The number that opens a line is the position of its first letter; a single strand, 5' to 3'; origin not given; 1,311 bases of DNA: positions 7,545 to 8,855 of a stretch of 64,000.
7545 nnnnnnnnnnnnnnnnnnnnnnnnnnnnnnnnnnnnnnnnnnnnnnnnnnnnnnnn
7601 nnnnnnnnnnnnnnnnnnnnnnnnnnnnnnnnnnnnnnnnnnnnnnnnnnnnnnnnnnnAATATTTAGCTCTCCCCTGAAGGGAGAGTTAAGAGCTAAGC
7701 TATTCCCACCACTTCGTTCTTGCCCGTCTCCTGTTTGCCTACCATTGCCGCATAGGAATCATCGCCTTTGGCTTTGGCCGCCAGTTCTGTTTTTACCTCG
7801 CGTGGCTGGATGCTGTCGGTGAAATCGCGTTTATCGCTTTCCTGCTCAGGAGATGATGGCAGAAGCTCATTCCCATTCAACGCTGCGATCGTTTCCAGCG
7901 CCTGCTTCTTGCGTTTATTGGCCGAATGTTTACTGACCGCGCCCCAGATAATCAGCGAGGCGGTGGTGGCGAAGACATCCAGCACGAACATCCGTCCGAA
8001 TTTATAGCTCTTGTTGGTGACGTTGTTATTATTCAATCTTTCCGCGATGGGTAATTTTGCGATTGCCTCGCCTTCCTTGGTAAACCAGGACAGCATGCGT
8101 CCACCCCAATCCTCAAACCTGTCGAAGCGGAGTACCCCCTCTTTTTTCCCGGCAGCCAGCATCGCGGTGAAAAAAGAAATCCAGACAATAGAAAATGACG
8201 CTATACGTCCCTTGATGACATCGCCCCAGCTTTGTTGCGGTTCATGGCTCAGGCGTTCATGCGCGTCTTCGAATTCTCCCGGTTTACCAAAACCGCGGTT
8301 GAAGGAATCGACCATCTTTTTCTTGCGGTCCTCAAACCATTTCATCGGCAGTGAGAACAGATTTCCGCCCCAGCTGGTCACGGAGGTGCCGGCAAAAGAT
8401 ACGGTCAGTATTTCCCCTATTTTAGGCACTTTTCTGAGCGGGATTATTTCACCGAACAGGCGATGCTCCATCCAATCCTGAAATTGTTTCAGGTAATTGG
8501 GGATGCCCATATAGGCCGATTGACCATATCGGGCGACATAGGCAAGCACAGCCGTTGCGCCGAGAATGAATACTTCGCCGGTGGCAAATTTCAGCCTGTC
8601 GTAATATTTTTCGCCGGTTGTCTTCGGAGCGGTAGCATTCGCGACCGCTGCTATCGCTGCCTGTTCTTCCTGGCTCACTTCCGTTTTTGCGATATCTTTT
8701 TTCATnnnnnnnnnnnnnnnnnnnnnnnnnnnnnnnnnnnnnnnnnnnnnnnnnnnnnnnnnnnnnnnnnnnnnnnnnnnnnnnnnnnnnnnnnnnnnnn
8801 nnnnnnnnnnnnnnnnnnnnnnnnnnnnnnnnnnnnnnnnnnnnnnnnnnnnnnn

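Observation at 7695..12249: Tandem array of four divergent paralogs encoding 4-TM proteins with a conserved C-terminal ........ tail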

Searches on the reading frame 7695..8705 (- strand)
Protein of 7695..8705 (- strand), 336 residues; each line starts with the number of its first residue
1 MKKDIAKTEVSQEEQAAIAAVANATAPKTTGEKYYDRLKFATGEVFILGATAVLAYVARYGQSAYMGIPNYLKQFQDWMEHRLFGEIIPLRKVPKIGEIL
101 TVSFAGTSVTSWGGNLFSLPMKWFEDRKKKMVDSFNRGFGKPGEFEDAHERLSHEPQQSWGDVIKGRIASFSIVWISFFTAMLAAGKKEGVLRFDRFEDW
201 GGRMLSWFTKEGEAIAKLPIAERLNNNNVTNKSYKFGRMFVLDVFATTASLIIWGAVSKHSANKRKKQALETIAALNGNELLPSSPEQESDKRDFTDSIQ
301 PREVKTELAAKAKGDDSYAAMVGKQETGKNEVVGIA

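Call 4: search_protein_families(library=pfam, proteins=[window:7695-8705:-], max_evalue=1)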
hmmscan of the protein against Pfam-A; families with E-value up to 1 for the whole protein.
window:7695-8705:- (336 aa): 0 families

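Call 5: search_protein_families(library=ncbifam, proteins=[window:7695-8705:-], max_evalue=1)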
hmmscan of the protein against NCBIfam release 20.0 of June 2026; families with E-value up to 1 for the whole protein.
window:7695-8705:- (336 aa): 0 families

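Call 12: find_homologous_proteins(query=window:7695-8705:-, max_evalue=0.001)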
Query window:7695-8705:- (336 aa): 13 proteins with E <= 0.001 among 7082 candidates.
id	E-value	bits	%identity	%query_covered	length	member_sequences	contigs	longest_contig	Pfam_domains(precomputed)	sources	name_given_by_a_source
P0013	2.6e-221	752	100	100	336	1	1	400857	-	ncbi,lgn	-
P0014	7.9e-92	326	53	82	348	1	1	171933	-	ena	-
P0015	1.6e-88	315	51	97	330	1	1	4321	-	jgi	jgi:hypothetical protein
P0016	1.6e-72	263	42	96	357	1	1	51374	-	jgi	jgi:hypothetical protein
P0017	2.0e-72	263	44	92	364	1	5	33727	-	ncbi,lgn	-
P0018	7.7e-72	261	44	87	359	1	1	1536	-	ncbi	-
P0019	2.0e-69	253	44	82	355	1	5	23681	-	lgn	-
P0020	3.9e-68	248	45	98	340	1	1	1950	-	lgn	-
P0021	7.5e-68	247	46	79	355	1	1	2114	-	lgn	-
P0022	2.8e-61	226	48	73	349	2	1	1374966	-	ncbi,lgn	ncbi:MAG: hypothetical protein ACN2B6_04420 [Rickettsiales bacterium]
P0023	6.2e-61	225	40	99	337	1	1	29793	-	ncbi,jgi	jgi:hypothetical protein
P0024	2.0e-53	200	41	73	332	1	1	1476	-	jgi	jgi:hypothetical protein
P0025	2.1e-28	118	37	72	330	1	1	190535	-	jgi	-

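Call 20: find_related_loci(query=A3, collection=genome_contigs, flank=10000)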
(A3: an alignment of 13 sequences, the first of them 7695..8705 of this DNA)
Query A3 (336 aa) in genome_contigs; peptide patterns used: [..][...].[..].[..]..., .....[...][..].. (x = any residue, [..] = any of these).
32 stretches matched a pattern; 11 encode a relative of the query (tblastn E <= 1e-3); 11 distinct loci.
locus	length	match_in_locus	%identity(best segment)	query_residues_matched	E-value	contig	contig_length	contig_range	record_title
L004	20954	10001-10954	44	27-336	8e-78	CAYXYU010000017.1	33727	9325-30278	MAG TPA_asm: uncultured Rickettsiales bacterium isolate binchicken_co350_18 genome assembly, contig: NODE_1814_length_33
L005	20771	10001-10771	48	29-272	2e-71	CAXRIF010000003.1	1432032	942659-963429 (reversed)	MAG: Rickettsiales bacterium isolate YZ12B_2.110 genome assembly, contig: k141_1159665, whole genome shotgun sequence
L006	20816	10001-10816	42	28-317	1e-69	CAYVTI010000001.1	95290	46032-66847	MAG TPA_asm: uncultured Rickettsiales bacterium isolate SRP272529_co2_239 genome assembly, contig: NODE_241_length_95290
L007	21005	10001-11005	40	1-333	8e-68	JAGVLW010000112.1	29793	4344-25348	MAG: Alphaproteobacteria bacterium isolate SW_3 c_000000120007, whole genome shotgun sequence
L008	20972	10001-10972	41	1-322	4e-67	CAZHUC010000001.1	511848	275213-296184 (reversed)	MAG TPA_asm: uncultured Rickettsiales bacterium isolate SRP329715_co2_387 genome assembly, contig: NODE_11_length_511848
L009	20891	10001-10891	38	27-321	8e-62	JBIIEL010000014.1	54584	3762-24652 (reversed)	MAG: Rickettsiales bacterium isolate ME2000-09-26pf_3300044610_group1_bin83 Rohwer_bin1996_scaffold_84_c1, whole genome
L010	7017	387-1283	36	29-308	1e-59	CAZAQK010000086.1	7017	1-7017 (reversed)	MAG TPA_asm: uncultured Rickettsiales bacterium isolate SRP199154_co2_87 genome assembly, contig: NODE_8211_length_7017_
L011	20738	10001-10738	41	27-265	6e-58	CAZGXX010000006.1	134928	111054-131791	MAG TPA_asm: uncultured Azospirillum sp. isolate SRP296810_co1_155 genome assembly, contig: NODE_112_length_134928_cov_1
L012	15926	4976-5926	34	29-336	6e-57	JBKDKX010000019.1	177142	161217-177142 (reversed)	MAG: Alphaproteobacteria bacterium isolate samp_2119_metabat2_316 samp_2119_1134109, whole genome shotgun sequence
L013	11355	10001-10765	39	24-265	2e-49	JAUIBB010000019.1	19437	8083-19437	MAG: Alphaproteobacteria bacterium isolate 6_bin.22 NODE_2586_length_19437_cov_1.060228, whole genome shotgun sequence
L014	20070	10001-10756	38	27-268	1e-48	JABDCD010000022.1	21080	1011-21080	MAG: Alphaproteobacteria bacterium isolate BWMinControl_Nextera46_MAG5 3300020797.a:Ga0207022_10126, whole genome shotgu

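Call 50: search_protein_families(library=pfam, proteins=[L006:7663-8763:-, L006:8873-9715:+, L006:11137-11832:+, L006:11859-13214:+, L009:8723-9811:-, L009:7934-8722:-, L009:11071-15897:+, L011:8459-9901:+, L013:8637-9728:-], max_evalue=0.001)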
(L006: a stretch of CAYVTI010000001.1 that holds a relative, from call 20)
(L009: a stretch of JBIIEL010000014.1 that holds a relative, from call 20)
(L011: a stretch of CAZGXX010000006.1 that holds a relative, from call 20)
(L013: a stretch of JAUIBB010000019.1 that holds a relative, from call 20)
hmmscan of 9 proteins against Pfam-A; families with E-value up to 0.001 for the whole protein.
L006:7663-8763:- (366 aa): 4 families
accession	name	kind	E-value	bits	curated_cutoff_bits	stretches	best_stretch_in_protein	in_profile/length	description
PF14696.12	Glyoxalase_5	-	1.5e-58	197.3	27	1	14-149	3-139/139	Hydroxyphenylpyruvate dioxygenase, HPPD, N-terminal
PF00903.31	Glyoxalase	-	9.2e-18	65.2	20.6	1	166-292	2-119/121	Glyoxalase/Bleomycin resistance protein/Dioxygenase superfamily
PF13669.12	Glyoxalase_4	-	6.9e-10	39.6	27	1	182-273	14-98/109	Glyoxalase/Bleomycin resistance protein/Dioxygenase superfamily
PF13468.12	Glyoxalase_3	-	3.6e-05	24.3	25.1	0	235-269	67-103/176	Glyoxalase-like domain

L006:8873-9715:+ (280 aa): 1 family
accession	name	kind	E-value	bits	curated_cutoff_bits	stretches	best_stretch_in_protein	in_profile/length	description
PF00351.26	Biopterin_H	-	1.2e-48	166.3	22.7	1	22-237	60-277/331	Biopterin-dependent aromatic amino acid hydroxylase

L006:11137-11832:+ (231 aa): 1 family
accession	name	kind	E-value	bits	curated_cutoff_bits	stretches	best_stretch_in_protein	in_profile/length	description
PF01553.26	Acyltransferase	-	1.6e-24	86.7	23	1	58-181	3-131/132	Acyltransferase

L006:11859-13214:+ (451 aa): 1 family
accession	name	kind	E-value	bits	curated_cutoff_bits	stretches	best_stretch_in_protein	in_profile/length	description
PF00285.26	Citrate_synt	-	1.1e-140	469.2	27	1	69-433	1-357/357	Citrate synthase, C-terminal domain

L009:8723-9811:- (362 aa): 1 family
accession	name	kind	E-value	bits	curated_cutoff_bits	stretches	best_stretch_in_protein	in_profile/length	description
PF03301.18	Trp_dioxygenase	-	6.3e-96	322.2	34.9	1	7-336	16-346/346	Tryptophan 2,3-dioxygenase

L009:7934-8722:- (262 aa): 5 families
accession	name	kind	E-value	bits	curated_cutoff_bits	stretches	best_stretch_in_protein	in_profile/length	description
PF13561.12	adh_short_C2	-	6.7e-41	140.9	27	1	14-258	1-235/236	Enoyl-(Acyl carrier protein) reductase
PF00106.31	adh_short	-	2.3e-39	135.4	26.6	1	8-198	1-190/195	short chain dehydrogenase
PF13460.12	NAD_binding_10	-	3.2e-06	27.6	27.2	1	14-220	1-175/184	NAD(P)H-binding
PF08659.16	KR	-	1.7e-05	25.3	22.6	1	11-126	4-122/180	KR domain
PF02882.25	THF_DHG_CYH_C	-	0.00022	21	27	1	3-48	32-77/160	Tetrahydrofolate dehydrogenase/cyclohydrolase, NAD(P)-binding domain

L009:11071-15897:+ (1608 aa): 3 families
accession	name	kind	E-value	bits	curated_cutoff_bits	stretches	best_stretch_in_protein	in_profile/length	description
PF18888.5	DUF5650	-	8.5e-113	368.4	25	9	635-680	1-50/55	Repeat of unknown function (DUF5650)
PF05860.19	TPS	-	2e-34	120.1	33.5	1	13-270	2-251/252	TPS secretion domain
PF18676.6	MBG_2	-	4.2e-08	34.1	25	1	1436-1520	1-72/72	MBG domain (YGX type)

L011:8459-9901:+ (480 aa): 0 families

L013:8637-9728:- (363 aa): 1 family
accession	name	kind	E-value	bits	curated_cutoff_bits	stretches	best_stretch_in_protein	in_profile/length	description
PF03301.18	Trp_dioxygenase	-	1.3e-95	321.2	34.9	1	9-338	16-346/346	Tryptophan 2,3-dioxygenase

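Call 59: search_protein_families(library=pfam, proteins=[L004:11049-12959:+, L005:10989-12893:+, L007:11083-12993:+, L008:11090-12985:+, L012:5995-7881:+, L014:11022-12917:+, L010:1434-4259:+], max_evalue=0.1)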
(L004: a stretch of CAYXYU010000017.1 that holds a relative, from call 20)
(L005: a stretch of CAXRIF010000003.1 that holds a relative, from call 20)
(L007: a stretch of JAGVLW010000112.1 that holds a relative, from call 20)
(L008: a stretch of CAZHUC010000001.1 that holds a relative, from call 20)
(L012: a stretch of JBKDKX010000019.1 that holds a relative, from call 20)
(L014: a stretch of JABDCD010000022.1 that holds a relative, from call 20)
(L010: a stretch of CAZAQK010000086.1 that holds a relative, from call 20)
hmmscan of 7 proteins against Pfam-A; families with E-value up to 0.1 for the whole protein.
L004:11049-12959:+ (636 aa): 3 families
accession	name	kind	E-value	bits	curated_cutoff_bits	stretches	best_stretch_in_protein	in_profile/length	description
PF02743.24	dCache_1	-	1.6e-13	51.2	45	1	42-206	5-174/240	Cache domain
PF00512.31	HisKA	-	2e-09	37.8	26.9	1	386-454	1-65/66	His Kinase A (phospho-acceptor) domain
PF02518.31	HATPase_c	-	0.0062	17.4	26.4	1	502-617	2-105/111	Histidine kinase-, DNA gyrase B-, and HSP90-like ATPase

L005:10989-12893:+ (634 aa): 3 families
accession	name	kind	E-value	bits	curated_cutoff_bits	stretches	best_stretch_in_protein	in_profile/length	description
PF02743.24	dCache_1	-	3.6e-10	40.2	45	1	51-206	18-174/240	Cache domain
PF00512.31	HisKA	-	0.00021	21.7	26.9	1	386-455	1-66/66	His Kinase A (phospho-acceptor) domain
PF00672.30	HAMP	-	0.0023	18.7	25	1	307-348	2-43/53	HAMP domain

L007:11083-12993:+ (636 aa): 3 families
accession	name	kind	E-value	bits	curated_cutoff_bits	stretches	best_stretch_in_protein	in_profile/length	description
PF02743.24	dCache_1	-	1.4e-11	44.9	45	1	42-194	30-162/240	Cache domain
PF00512.31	HisKA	-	3.2e-07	30.7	26.9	1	387-433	2-44/66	His Kinase A (phospho-acceptor) domain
PF02518.31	HATPase_c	-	0.0025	18.7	26.4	1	502-625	2-108/111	Histidine kinase-, DNA gyrase B-, and HSP90-like ATPase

L008:11090-12985:+ (631 aa): 5 families
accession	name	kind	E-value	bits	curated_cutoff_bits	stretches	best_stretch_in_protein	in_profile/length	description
PF02743.24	dCache_1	-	2.5e-14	53.9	45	1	53-206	16-174/240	Cache domain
PF00512.31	HisKA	-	6.6e-12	45.7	26.9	1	386-455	1-66/66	His Kinase A (phospho-acceptor) domain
PF00672.30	HAMP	-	0.00061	20.5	25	1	308-348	3-43/53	HAMP domain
PF02518.31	HATPase_c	-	0.00087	20.1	26.4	1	502-618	2-105/111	Histidine kinase-, DNA gyrase B-, and HSP90-like ATPase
PF21085.3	CusS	-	0.058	13.9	24.1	0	14-73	9-69/160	CusS sensor domain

L012:5995-7881:+ (628 aa): 6 families
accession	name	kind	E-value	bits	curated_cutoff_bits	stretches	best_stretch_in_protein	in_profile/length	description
PF02743.24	dCache_1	-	3.4e-13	50.1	45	1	56-206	19-174/240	Cache domain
PF00512.31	HisKA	-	5.7e-12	46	26.9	1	386-455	1-66/66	His Kinase A (phospho-acceptor) domain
PF21085.3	CusS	-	0.0086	16.6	24.1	1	14-73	10-69/160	CusS sensor domain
PF00672.30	HAMP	-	0.016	15.9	25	1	308-347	3-42/53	HAMP domain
PF02518.31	HATPase_c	-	0.029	15.2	26.4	1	502-614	2-104/111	Histidine kinase-, DNA gyrase B-, and HSP90-like ATPase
PF03357.26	Snf7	-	0.052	13.6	27.3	0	356-474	14-127/171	Snf7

L014:11022-12917:+ (631 aa): 3 families
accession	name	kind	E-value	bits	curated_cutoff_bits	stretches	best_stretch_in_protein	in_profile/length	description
PF02743.24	dCache_1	-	2.4e-14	53.9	45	1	59-195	22-163/240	Cache domain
PF00512.31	HisKA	-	1.7e-12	47.7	26.9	1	387-455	1-65/66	His Kinase A (phospho-acceptor) domain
PF02518.31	HATPase_c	-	0.0048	17.8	26.4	1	503-615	2-103/111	Histidine kinase-, DNA gyrase B-, and HSP90-like ATPase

L010:1434-4259:+ (941 aa): 10 families
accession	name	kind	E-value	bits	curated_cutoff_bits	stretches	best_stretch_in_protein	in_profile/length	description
PF02743.24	dCache_1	-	9e-27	94.6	45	2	54-207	16-174/240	Cache domain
PF00512.31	HisKA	-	9.7e-12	45.2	26.9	1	699-768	1-66/66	His Kinase A (phospho-acceptor) domain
PF00672.30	HAMP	-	2.7e-06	28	25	2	309-352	3-46/53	HAMP domain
PF15020.11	Beta-prop_CATSPERD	-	0.0044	16.8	27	0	91-139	204-247/329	CATSPERD, beta-propeller domain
PF02518.31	HATPase_c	-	0.005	17.7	26.4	1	815-924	2-98/111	Histidine kinase-, DNA gyrase B-, and HSP90-like ATPase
PF21521.3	MYO6_lever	-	0.016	15.8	27.3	0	286-375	16-103/141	Myosin VI, lever arm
PF20159.5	YidB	-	0.028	15.1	24.3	0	89-120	52-83/132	YidB-like protein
PF06736.16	TMEM175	-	0.044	14.7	25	0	290-320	40-70/88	Endosomal/lysosomal potassium channel TMEM175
PF21085.3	CusS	-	0.049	14.1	24.1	0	15-74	10-69/160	CusS sensor domain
PF15725.10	RCDG1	-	0.07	14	27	0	262-305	25-67/83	Renal cancer differentiation gene 1 protein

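Call 66: search_protein_families(library=padloc, proteins=[window:7695-8705:-], max_evalue=0.01)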
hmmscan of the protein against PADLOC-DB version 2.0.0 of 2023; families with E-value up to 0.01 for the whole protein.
window:7695-8705:- (336 aa): 0 families

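Call 67: search_protein_families(library=phrogs, proteins=[window:7695-8705:-], max_evalue=0.01)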
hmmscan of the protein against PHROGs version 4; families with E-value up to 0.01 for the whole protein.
window:7695-8705:- (336 aa): 0 families

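Call 86: search_dna_similar(query=window:7695-8705:-, collection=plasmids, mode=protein, max_evalue=0.001, max_rows=5)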
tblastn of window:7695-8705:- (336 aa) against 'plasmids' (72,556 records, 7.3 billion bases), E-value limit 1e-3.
No match.

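Call 87: search_dna_similar(query=window:7695-8705:-, collection=phages, mode=protein, max_evalue=0.001, max_rows=5)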
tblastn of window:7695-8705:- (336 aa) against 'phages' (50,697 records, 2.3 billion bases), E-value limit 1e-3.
No match.
